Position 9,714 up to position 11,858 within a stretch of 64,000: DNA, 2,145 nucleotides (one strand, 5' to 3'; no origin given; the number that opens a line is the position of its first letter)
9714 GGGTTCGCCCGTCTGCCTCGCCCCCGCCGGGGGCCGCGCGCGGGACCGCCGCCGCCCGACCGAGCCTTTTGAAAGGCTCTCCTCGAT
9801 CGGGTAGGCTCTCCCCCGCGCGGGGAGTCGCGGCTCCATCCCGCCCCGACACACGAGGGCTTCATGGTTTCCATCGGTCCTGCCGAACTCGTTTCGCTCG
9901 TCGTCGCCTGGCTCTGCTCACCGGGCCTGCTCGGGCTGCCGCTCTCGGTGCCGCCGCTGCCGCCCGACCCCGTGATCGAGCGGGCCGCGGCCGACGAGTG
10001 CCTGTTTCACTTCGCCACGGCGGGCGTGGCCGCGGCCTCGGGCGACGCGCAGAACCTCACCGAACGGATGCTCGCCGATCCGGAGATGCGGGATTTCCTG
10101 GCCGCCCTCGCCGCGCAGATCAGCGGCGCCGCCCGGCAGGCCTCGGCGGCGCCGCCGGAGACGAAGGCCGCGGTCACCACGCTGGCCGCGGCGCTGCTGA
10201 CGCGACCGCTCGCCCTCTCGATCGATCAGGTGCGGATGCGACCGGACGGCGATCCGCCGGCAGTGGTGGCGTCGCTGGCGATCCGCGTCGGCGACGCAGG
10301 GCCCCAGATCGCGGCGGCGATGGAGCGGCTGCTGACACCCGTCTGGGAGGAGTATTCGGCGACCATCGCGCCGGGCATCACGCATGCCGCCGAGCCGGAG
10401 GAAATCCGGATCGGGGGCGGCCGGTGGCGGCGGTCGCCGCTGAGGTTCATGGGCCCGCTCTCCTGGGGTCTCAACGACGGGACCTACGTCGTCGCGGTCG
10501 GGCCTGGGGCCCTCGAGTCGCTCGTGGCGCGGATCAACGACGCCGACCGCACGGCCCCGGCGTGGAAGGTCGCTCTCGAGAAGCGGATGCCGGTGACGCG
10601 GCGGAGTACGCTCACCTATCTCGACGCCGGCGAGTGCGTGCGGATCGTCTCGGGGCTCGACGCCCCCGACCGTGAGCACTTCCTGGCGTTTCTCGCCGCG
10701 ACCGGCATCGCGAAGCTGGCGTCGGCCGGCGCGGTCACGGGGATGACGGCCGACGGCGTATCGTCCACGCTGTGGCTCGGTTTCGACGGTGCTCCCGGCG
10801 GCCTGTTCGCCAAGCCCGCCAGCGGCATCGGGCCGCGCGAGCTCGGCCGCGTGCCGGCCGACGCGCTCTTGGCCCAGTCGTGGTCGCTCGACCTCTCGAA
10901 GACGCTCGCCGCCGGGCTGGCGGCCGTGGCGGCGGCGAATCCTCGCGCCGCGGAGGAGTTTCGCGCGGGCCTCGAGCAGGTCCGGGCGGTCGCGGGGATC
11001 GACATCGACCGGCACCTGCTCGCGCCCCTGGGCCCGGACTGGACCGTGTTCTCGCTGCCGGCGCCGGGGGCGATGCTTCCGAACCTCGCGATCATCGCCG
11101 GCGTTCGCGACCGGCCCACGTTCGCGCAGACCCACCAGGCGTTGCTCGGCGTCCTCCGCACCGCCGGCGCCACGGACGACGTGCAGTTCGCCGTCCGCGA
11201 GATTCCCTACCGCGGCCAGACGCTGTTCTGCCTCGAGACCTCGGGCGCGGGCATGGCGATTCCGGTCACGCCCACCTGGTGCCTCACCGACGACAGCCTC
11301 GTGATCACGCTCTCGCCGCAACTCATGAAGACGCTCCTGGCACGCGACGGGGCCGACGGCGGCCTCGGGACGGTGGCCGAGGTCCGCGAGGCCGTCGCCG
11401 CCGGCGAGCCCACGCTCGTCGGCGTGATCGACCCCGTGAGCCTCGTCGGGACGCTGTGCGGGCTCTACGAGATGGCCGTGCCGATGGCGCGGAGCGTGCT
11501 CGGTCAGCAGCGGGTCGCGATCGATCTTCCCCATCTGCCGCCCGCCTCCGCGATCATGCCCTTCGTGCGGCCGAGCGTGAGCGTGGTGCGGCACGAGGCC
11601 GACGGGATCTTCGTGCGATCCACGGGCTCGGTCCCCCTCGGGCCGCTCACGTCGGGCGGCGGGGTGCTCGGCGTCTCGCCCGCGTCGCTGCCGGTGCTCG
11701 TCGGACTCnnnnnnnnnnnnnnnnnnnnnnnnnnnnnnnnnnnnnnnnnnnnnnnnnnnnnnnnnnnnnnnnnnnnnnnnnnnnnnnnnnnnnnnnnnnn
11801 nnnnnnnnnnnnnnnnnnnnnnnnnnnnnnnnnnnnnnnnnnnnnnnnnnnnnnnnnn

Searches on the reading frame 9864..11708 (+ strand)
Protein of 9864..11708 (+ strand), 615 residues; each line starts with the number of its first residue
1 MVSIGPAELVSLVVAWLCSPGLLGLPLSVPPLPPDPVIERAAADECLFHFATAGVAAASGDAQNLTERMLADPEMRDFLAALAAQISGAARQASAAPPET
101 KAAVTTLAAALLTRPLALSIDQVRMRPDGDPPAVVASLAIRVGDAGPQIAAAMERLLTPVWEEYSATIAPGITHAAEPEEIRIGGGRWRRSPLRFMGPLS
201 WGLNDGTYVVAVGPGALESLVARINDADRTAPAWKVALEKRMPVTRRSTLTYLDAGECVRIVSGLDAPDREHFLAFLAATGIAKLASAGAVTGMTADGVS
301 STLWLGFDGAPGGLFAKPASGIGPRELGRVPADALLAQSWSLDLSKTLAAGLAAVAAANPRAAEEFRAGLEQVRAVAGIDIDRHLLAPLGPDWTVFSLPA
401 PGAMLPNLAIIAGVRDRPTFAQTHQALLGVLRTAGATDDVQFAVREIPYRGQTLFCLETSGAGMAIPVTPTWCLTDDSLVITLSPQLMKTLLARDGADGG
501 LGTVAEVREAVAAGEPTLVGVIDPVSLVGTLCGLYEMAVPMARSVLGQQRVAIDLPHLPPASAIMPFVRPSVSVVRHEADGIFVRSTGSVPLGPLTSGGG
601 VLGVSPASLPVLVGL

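Call 5: find_homologous_proteins(query=window:9864-11708:+, max_evalue=0.001)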
Query window:9864-11708:+ (615 aa): 91 proteins with E <= 0.001 among 8000 candidates.
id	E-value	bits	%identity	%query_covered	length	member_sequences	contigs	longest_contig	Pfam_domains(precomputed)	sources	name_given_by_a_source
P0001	0.0e+0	1320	100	100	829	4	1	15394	PF07596.17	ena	-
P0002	1.1e-281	954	73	100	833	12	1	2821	PF07596.17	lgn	-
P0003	1.3e-273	928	73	100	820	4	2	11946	PF07596.17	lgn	-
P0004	1.8e-265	901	70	100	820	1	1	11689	PF07596.17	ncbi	ncbi:MAG: DUF1559 domain-containing protein [Planctomycetaceae bacterium]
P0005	3.3e-244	830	65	100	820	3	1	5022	PF07596.17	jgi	jgi:hypothetical protein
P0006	1.5e-227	775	59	100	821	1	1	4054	PF07596.17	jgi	jgi:hypothetical protein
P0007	4.8e-223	761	60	100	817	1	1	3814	PF07596.17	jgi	-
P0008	2.2e-221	755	59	100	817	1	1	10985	PF07596.17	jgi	jgi:hypothetical protein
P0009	1.5e-220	752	59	100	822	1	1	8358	PF07596.17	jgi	jgi:hypothetical protein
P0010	5.8e-220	750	59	100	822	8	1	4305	PF07596.17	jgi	jgi:hypothetical protein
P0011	7.8e-219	747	59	100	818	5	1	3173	PF07596.17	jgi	jgi:hypothetical protein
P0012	2.1e-218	745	58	100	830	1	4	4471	PF07596.17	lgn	-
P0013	3.0e-218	745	60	100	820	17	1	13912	PF07596.17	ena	-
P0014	3.8e-218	744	59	100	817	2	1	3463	PF07596.17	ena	-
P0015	6.2e-218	744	58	100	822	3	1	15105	PF07596.17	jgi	jgi:hypothetical protein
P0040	2.0e-182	626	52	94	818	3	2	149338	PF07596.17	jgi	jgi:hypothetical protein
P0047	1.5e-168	581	50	100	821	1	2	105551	PF07596.17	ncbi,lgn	-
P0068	3.0e-130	454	43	99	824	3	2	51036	PF07596.17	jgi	-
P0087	1.3e-75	274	34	94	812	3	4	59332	PF07596.17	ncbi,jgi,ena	jgi:hypothetical protein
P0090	4.2e-50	189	27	95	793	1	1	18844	PF07596.17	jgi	jgi:hypothetical protein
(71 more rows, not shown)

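Call 7: find_encoding_contigs(protein=P0087, flank=6000, max_places=2)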
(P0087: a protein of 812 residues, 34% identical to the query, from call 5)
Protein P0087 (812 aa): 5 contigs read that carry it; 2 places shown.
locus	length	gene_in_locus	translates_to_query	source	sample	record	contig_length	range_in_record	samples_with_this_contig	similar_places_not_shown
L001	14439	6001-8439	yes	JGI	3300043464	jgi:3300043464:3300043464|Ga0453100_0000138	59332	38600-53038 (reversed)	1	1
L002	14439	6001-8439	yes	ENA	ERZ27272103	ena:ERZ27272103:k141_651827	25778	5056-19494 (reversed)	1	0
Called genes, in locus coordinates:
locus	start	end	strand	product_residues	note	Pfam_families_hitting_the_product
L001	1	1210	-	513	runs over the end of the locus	PF03972:MmgE_PrpD_N, PF19305:MmgE_PrpD_C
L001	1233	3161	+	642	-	PF00069:Pkinase, PF07714:PK_Tyr_Ser-Thr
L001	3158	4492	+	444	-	PF00202:Aminotran_3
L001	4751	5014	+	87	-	-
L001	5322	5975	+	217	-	PF09335:VTT_dom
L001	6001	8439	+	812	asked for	PF07596:SBP_bac_10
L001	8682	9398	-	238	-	PF03372:Exo_endo_phos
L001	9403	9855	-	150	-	PF18423:zf_CopZ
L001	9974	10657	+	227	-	PF14907:NTP_transf_5 (weak)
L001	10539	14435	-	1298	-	PF20601:DUF6797, PF00127:Copper-bind, PF01261:AP_endonuc_2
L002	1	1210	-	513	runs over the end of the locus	PF03972:MmgE_PrpD_N, PF19305:MmgE_PrpD_C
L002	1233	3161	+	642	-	PF00069:Pkinase, PF07714:PK_Tyr_Ser-Thr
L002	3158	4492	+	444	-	PF00202:Aminotran_3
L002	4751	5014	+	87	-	-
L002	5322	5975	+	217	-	PF09335:VTT_dom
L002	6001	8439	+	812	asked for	PF07596:SBP_bac_10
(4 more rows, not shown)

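Call 8: find_encoding_contigs(protein=P0068, flank=6000, max_places=2)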
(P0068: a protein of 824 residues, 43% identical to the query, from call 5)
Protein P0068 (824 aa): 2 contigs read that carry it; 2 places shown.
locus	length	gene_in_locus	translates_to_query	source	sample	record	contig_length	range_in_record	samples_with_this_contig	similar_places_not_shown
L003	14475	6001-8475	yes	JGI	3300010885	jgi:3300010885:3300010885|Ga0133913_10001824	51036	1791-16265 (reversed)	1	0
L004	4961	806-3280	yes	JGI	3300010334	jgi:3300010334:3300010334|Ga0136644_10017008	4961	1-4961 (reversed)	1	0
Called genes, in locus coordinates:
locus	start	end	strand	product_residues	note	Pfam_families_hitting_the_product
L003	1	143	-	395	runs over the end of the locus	PF07963:N_methyl, PF07596:SBP_bac_10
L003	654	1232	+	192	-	PF01965:DJ-1_PfpI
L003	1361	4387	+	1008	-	PF07635:PSCyt1, PF07583:PSCyt2, PF08305:NPCBM, PF07587:PSD1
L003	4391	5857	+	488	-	PF07394:DUF1501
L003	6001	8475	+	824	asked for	PF07596:SBP_bac_10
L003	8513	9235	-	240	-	PF03853:YjeF_N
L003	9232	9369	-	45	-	-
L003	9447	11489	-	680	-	PF06874:FBPase_2, PF00149:Metallophos (faint)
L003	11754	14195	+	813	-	PF07635:PSCyt1 (weak), PF07626:PSD3, PF07637:PSD5, PF07631:PSD4, PF07627:PSCyt3, PF07624:PSD2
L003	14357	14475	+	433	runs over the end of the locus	PF07586:HXXSHH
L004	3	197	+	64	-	?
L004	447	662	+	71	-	PF07394:DUF1501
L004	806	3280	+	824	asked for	PF07596:SBP_bac_10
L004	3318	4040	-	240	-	PF03853:YjeF_N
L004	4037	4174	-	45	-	-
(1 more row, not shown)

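Call 9: find_encoding_contigs(protein=P0090, flank=6000, max_places=2)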
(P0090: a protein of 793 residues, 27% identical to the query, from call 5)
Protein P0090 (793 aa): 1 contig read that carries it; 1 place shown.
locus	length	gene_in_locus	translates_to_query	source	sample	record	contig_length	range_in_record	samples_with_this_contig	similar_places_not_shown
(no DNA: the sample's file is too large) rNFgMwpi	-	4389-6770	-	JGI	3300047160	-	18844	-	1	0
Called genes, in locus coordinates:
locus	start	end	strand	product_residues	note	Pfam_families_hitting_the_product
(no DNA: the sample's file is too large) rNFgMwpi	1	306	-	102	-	?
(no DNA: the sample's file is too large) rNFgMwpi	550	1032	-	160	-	PF05163:DinB, PF12867:DinB_2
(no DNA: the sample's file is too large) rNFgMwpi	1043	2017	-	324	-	PF00108:Thiolase_N (weak), PF08545:ACP_syn_III, PF08541:ACP_syn_III_C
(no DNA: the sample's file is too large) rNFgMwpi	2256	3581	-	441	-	-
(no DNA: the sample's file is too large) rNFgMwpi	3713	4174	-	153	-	PF00829:Ribosomal_L21p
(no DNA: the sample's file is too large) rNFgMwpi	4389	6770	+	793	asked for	PF07596:SBP_bac_10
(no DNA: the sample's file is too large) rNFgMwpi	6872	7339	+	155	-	-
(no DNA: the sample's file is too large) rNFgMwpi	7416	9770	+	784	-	PF13229:Beta_helix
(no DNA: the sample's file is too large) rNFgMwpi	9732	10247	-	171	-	-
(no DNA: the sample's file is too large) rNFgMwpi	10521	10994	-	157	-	-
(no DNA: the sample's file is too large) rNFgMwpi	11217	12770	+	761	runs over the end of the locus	PF00069:Pkinase, PF07714:PK_Tyr_Ser-Thr, PF13676:TIR_2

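Call 10: find_encoding_contigs(protein=P0040, flank=6000, max_places=1)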
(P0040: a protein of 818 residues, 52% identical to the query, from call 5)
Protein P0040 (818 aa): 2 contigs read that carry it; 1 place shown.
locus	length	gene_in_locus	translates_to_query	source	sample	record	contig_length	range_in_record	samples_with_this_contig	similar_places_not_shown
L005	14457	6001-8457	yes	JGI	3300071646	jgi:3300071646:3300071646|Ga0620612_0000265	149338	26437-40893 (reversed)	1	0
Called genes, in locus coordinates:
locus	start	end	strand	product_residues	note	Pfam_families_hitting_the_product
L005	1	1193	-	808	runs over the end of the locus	PF01315:Ald_Xan_dh_C, PF02738:MoCoBD_1, PF20256:MoCoBD_2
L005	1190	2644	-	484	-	PF01799:Fer2_2, PF00941:FAD_binding_5, PF03450:CO_deh_flav_C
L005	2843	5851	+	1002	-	PF13620:CarboxypepD_reg, PF14686:fn3_3, PF14683:CBM-like, PF12951:PATR (weak)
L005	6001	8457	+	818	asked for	PF07596:SBP_bac_10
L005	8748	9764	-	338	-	PF17170:DUF5128 (weak)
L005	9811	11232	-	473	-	PF01979:Amidohydro_1, PF07969:Amidohydro_3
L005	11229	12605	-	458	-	PF01979:Amidohydro_1, PF12890:DHOase, PF07969:Amidohydro_3 (weak)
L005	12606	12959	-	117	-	PF00576:Transthyretin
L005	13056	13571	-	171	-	PF09349:OHCU_decarbox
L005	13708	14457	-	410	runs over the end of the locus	PF04389:Peptidase_M28 (weak), PF01546:Peptidase_M20, PF07687:M20_dimer (faint)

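Call 11: find_encoding_contigs(protein=P0047, flank=6000, max_places=1)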
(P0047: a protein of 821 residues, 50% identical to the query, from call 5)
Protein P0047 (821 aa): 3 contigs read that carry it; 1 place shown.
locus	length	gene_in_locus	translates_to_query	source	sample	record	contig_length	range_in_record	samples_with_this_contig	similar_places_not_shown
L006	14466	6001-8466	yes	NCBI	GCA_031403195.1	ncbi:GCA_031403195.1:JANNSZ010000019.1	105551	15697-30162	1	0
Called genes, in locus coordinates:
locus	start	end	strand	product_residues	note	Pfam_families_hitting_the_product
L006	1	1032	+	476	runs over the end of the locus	PF00012:HSP70, PF06723:MreB_Mbl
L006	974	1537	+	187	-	PF00012:HSP70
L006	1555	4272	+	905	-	PF02861:Clp_N, PF00004:AAA, PF23569:NBD_SMAX1, PF17871:AAA_lid_9, PF00004:AAA, PF07724:AAA_2, PF07728:AAA_5, PF10431:ClpB_D2-small, +7 more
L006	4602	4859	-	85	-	-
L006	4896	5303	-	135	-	PF03073:TspO_MBR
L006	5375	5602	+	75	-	-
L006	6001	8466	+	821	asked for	PF07596:SBP_bac_10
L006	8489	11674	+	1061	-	-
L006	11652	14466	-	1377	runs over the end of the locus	PF01835:MG2, PF00207:A2M, PF07678:TED_complement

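Call 12: find_encoding_contigs(protein=P0004, flank=6000, max_places=1)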
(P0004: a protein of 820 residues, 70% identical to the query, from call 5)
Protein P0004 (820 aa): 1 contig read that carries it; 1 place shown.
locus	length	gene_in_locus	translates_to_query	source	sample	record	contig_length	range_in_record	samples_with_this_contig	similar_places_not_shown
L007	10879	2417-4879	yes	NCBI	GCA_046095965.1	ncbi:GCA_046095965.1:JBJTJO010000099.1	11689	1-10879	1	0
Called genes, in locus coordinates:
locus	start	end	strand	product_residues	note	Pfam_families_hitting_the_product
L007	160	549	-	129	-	PF10057:MpsC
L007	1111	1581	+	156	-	PF10057:MpsC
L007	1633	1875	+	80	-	PF02599:CsrA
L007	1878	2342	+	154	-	PF10057:MpsC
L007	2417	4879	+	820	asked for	PF07596:SBP_bac_10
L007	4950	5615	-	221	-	-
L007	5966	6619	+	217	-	PF01797:Y1_Tnp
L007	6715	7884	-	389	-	PF02254:TrkA_N, PF21799:MurD-like_N (faint), PF07885:Ion_trans_2, PF13241:NAD_binding_7 (weak), PF02254:TrkA_N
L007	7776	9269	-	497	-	PF05195:AMP_N, PF00557:Peptidase_M24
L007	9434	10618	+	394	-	PF00072:Response_reg, PF07228:SpoIIE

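Call 13: find_encoding_contigs(protein=P0013, flank=6000, max_places=1)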
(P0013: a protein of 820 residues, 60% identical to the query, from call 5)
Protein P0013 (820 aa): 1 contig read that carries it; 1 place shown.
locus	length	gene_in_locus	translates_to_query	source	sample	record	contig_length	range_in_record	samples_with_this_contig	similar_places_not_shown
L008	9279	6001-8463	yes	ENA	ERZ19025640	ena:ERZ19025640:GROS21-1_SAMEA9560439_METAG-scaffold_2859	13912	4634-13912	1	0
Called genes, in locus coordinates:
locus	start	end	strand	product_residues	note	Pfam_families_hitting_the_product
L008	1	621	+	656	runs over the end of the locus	PF00012:HSP70, PF06723:MreB_Mbl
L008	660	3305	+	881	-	PF02861:Clp_N, PF23569:NBD_SMAX1, PF00004:AAA, PF17871:AAA_lid_9, PF00004:AAA, PF07724:AAA_2, PF07728:AAA_5, PF10431:ClpB_D2-small, +8 more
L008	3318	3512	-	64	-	PF20607:DUF6800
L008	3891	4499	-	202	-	PF02525:Flavodoxin_2, PF03358:FMN_red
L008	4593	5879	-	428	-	PF01011:PQQ (faint), PF13360:PQQ_2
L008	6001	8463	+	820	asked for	PF07596:SBP_bac_10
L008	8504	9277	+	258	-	?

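Call 17: find_related_loci(query=A2, collection=genome_contigs, flank=8000)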
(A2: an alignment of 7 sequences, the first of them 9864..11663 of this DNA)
Query A2 (600 aa) in genome_contigs; peptide patterns used: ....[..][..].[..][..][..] (x = any residue, [..] = any of these).
70 stretches matched a pattern; 16 encode a relative of the query (tblastn E <= 1e-3); 16 distinct loci.
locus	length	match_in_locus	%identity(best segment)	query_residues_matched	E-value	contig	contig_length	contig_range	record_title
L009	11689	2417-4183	69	1-600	0e+0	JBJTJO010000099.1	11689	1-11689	MAG: Planctomycetaceae bacterium isolate samp_4310_semibin_300 samp_4310_374696, whole genome shotgun sequence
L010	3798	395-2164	59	1-600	0e+0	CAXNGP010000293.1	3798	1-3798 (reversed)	MAG: Pirellulales bacterium isolate AE-24oct19-258 genome assembly, contig: AE-24oct19-C51794, whole genome shotgun sequ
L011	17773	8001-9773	61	1-600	0e+0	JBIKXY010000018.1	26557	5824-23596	MAG: Pirellulales bacterium isolate ME2015-10-06_3300042338_group6_bin114 Rohwer_bin1715_scaffold_378_c1, whole genome s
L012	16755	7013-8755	53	8-592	0e+0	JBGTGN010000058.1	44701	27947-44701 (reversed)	MAG: Pirellulales bacterium isolate JTS-RE216 k141_2690548, whole genome shotgun sequence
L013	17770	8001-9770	50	1-600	4e-174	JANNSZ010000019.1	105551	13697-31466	MAG: Planctomycetota bacterium isolate SOY_31_metabat_110 SOY_31_k141_2472186, whole genome shotgun sequence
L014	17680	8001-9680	46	8-575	1e-148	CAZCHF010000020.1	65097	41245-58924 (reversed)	MAG TPA_asm: uncultured Candidatus Kuenenia sp. isolate binchicken_co319_190 genome assembly, contig: NODE_594_length_65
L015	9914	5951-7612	45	37-598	2e-145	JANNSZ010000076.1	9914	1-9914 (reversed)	MAG: Planctomycetota bacterium isolate SOY_31_metabat_110 SOY_31_k141_2124281, whole genome shotgun sequence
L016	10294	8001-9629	48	37-589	3e-144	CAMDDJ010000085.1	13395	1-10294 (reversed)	MAG: Candidatus Kuenenia stuttgartiensis isolate MiE-22jul19-108 genome assembly, contig: MiE-22jul19-C4335, whole genom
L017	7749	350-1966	48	37-585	5e-143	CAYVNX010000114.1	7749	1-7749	MAG TPA_asm: uncultured Candidatus Kuenenia sp. isolate SRP318679_co1_375 genome assembly, contig: NODE_14444_length_774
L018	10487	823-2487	44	37-599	2e-137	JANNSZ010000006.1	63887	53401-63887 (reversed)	MAG: Planctomycetota bacterium isolate SOY_31_metabat_110 SOY_31_k141_2865716, whole genome shotgun sequence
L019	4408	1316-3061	42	1-599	7e-130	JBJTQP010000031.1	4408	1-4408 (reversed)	MAG: Planctomycetaceae bacterium isolate samp_4448_semibin_300 samp_4448_230157, whole genome shotgun sequence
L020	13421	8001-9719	41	10-599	9e-120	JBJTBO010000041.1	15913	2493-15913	MAG: Planctomycetaceae bacterium isolate samp_4332_metabat2_13 samp_4332_182682, whole genome shotgun sequence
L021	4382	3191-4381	54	1-408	2e-118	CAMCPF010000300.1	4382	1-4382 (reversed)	MAG: Candidatus Kuenenia stuttgartiensis isolate MiE-22jul19-175 genome assembly, contig: MiE-22jul19-C19392, whole geno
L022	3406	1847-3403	39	10-546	2e-100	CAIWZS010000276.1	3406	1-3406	MAG: uncultured Planctomycetaceae bacterium isolate LaPlata_bin-2267 genome assembly, contig: bin-2267:276/553, whole ge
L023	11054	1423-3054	34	37-599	1e-72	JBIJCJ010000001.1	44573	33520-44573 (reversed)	MAG: Pirellulales bacterium isolate ME2006-08-18D11_3300042945_group2_bin248 Rohwer_bin1692_scaffold_411_c1, whole genom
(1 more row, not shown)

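Call 19: find_encoding_contigs(protein=P0003, flank=8000, max_places=2)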
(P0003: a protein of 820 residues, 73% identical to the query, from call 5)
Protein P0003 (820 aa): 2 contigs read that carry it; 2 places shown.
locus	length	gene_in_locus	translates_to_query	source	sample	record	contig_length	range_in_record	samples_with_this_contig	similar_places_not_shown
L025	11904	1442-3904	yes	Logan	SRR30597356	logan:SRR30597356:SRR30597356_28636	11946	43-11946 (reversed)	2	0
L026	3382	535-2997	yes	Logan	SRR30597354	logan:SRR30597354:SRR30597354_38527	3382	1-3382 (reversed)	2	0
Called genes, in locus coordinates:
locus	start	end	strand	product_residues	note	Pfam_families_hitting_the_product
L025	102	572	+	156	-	PF10057:MpsC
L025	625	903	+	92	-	-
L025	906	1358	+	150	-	PF10057:MpsC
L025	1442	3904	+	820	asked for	PF07596:SBP_bac_10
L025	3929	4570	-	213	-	-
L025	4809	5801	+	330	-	PF03466:LysR_substrate (weak), PF12849:PBP_like_2, PF12727:PBP_like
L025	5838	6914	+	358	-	PF00595:PDZ (weak), PF13180:PDZ_2 (faint), PF17820:PDZ_6, PF09619:YscW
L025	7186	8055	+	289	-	PF00535:Glycos_transf_2, PF10111:Glyco_tranf_2_2, PF13641:Glyco_tranf_2_3, PF02709:Glyco_transf_7C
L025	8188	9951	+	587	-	PF04230:PS_pyruv_trans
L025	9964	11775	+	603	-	PF00733:Asn_synthase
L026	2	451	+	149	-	?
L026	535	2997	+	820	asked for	PF07596:SBP_bac_10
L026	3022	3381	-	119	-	?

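Call 41: search_protein_families(library=pfam, alignment_id=A3, max_evalue=10)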
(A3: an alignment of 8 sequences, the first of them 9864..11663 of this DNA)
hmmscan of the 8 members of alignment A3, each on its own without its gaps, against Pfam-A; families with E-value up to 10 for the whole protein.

A. member 1, window:9864-11663:+ (600 aa): 1 family
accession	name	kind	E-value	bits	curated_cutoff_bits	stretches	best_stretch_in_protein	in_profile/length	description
PF07631.16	PSD4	-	0.22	12.4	23.3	1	42-97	18-73/128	Protein of unknown function (DUF1592)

B. families by the number of members that match (of 8 scanned): 3 families
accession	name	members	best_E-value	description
PF07631.16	PSD4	4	0.0055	Protein of unknown function (DUF1592)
PF05235.19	CHAD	1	1.8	CHAD domain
PF19981.4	DUF6417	1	4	Family of unknown function (DUF6417)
